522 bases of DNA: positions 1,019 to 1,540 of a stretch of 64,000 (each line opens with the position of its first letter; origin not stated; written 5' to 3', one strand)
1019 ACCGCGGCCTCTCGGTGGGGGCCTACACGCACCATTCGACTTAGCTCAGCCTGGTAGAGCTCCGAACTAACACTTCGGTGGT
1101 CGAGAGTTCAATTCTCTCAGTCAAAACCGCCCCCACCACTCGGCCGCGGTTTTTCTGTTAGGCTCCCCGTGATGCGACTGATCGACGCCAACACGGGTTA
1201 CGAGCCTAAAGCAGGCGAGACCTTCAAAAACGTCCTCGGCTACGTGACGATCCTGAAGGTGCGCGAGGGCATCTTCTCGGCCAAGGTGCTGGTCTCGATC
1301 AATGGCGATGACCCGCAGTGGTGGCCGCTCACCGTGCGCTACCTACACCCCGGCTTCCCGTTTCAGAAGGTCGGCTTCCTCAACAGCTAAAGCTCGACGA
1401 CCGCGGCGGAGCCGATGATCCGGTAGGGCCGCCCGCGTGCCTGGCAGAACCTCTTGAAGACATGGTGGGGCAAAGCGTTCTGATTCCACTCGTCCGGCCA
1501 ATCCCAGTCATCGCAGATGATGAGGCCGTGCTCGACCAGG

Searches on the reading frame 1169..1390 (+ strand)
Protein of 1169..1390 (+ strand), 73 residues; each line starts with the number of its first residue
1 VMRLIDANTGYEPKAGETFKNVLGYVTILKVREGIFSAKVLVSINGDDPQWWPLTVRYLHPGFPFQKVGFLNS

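Call 21: search_protein_families(library=pfam, alignment_id=A1, max_evalue=0.001)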
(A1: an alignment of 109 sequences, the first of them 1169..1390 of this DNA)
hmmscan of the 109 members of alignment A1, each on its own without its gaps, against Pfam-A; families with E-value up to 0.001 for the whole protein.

A. member 1, window:1169-1390:+ (73 aa): 0 families

B. families by the number of members that match (of 109 scanned): 20 families
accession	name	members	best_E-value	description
PF07505.17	DUF5131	1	1.2e-66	Protein of unknown function (DUF5131)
PF13578.12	Methyltransf_24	1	1.3e-16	Methyltransferase domain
PF19612.4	DUF6117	1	1.2e-14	Family of unknown function (DUF6117)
PF05869.16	Dam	1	1.5e-12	DNA N-6-adenine-methyltransferase (Dam)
PF01381.28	HTH_3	1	1.7e-10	Helix-turn-helix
PF22811.2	Zn_ribbon_NrdR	1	4.4e-09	Transcriptional repressor NrdR-like, N-terminal domain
PF09339.16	HTH_IclR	1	8.1e-09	IclR helix-turn-helix domain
PF13560.12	HTH_31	1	8.4e-09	Helix-turn-helix domain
PF00534.26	Glycos_transf_1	1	1.8e-08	Glycosyl transferases group 1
PF13744.12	HTH_37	1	2.5e-07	Helix-turn-helix domain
PF13692.12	Glyco_trans_1_4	1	3.9e-07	Glycosyl transferases group 1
PF12840.13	HTH_20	1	4.2e-06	Helix-turn-helix domain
PF12844.13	HTH_19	1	1.8e-05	Helix-turn-helix domain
PF20706.3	GT4-conflict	1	3.5e-05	Family 4 Glycosyltransferase in conflict systems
PF25213.1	HVO_A0261_N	1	5.2e-05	HVO_A0261 N-terminal domain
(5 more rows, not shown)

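Call 22: search_protein_families(library=phrogs, alignment_id=A1, max_evalue=0.001)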
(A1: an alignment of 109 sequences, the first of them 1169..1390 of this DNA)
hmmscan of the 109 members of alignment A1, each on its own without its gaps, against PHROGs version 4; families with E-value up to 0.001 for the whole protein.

A. member 1, window:1169-1390:+ (73 aa): 0 families

B. families by the number of members that match (of 109 scanned): 41 families (the first 25 are shown)
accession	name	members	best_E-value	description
phrog_2045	-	1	2.1e-78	-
phrog_874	-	1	3.6e-64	-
phrog_111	-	1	4.8e-23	DNA methyltransferase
phrog_2293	-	1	1.9e-22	-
phrog_2170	-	1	7.7e-21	glycosyltransferase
phrog_13625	-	1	3.9e-19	-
phrog_18361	-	1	9.3e-17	-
phrog_9804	-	1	6.7e-15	-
phrog_12268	-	1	1.2e-13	-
phrog_28019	-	1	3.9e-12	-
phrog_8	-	1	6.3e-12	transcriptional regulator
phrog_27495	-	1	6.9e-12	-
phrog_1373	-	1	3.9e-10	transcriptional regulator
phrog_9027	-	1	1e-09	-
phrog_2328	-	1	2.2e-09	transcriptional repressor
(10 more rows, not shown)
